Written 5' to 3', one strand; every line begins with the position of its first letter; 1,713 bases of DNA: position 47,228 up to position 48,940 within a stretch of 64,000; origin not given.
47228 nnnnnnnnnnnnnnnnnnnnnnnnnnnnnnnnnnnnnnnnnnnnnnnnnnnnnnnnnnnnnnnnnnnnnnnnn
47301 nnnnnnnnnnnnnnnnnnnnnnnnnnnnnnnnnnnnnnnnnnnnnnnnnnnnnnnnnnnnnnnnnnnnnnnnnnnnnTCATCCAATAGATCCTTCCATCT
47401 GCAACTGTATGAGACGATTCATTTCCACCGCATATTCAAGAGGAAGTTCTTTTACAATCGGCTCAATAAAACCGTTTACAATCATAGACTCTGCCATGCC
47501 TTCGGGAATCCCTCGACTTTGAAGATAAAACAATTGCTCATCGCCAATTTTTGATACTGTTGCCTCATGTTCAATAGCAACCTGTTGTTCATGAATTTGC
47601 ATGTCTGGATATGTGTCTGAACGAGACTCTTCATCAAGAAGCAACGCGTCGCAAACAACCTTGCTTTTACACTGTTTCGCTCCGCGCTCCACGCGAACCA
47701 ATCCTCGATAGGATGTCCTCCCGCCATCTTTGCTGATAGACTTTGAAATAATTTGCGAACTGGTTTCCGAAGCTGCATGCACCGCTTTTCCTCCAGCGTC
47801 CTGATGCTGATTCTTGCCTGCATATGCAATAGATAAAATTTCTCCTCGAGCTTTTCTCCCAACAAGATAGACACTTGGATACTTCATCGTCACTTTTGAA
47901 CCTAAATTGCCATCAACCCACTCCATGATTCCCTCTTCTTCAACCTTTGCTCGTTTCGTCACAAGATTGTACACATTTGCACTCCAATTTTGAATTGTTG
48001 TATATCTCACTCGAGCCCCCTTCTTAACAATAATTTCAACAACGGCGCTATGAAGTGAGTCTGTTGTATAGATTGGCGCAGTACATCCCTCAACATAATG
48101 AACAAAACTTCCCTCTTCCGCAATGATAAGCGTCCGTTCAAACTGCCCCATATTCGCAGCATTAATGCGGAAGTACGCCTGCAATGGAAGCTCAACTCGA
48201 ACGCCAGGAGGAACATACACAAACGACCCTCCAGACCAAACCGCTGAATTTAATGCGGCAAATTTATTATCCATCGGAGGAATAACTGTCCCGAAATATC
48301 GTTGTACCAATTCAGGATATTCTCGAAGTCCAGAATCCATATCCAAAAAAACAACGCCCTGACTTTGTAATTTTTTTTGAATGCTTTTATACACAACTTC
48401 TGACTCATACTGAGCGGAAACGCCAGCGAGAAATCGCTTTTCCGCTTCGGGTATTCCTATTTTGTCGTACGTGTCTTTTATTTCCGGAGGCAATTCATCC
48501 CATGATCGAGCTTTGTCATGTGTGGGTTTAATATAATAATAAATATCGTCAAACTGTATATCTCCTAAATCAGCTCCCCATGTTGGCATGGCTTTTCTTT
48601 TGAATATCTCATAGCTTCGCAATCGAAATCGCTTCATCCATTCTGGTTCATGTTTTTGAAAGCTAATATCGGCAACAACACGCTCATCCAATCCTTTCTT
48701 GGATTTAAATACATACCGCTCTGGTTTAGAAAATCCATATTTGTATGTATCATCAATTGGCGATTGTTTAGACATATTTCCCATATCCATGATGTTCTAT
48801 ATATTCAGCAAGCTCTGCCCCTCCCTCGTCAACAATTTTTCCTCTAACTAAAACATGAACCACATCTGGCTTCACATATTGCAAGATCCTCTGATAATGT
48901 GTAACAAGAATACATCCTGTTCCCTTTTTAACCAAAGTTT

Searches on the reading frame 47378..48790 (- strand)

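Call 68: search_protein_families(library=pfam, proteins=[window:47378-48790:-], max_evalue=0.0001)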
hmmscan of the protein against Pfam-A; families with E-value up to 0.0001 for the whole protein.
window:47378-48790:- (470 aa): 2 families
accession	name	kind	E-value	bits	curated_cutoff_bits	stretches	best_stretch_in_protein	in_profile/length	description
PF01458.23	SUFBD_core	-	2.1e-87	292.8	27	1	207-441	1-232/232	SUF system FeS cluster assembly, SufBD core domain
PF19295.5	SufBD_N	-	4e-11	43.3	23.5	1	45-204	19-171/172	SufBD protein N-terminal region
